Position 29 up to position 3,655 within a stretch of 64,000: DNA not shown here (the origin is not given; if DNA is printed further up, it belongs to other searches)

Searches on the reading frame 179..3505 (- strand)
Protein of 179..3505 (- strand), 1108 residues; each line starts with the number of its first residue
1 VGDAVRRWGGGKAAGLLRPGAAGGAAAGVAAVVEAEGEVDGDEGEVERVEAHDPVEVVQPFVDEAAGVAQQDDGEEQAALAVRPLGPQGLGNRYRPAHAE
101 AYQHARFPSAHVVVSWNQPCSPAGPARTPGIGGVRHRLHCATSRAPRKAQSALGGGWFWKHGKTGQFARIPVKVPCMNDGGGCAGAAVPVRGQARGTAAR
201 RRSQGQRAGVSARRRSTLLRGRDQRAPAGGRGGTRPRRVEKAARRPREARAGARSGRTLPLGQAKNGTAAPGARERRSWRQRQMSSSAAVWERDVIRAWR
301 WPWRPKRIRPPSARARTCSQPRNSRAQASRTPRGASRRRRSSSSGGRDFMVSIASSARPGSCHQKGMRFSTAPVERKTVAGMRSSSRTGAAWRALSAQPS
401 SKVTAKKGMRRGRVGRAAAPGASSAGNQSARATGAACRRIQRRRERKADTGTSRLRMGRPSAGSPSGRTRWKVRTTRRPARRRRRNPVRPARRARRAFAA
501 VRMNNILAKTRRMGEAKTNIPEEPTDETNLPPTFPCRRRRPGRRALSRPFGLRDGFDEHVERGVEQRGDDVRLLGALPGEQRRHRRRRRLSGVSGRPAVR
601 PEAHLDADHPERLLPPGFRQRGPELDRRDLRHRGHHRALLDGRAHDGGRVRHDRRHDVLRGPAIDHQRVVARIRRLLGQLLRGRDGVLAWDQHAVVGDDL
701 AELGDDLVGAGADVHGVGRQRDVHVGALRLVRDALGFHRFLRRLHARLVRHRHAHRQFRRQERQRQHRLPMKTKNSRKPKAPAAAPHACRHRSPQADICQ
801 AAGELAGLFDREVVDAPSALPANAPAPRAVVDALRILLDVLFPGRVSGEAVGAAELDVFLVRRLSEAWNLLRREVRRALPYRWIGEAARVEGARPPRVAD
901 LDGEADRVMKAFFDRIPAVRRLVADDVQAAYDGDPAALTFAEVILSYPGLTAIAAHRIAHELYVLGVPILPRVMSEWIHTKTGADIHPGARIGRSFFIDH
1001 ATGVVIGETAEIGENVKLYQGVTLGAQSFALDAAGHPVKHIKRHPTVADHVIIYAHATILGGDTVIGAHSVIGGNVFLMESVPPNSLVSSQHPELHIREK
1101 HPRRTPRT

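Call 9: search_protein_families(library=pfam, proteins=[window:179-3505:-], max_evalue=0.0001)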
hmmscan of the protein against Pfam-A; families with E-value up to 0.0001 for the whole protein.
window:179-3505:- (1108 aa): 1 family
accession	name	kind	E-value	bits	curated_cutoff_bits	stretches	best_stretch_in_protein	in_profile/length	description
PF00132.30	Hexapep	-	4.7e-06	26.5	27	0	990-1025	2-35/36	Bacterial transferase hexapeptide (six repeats)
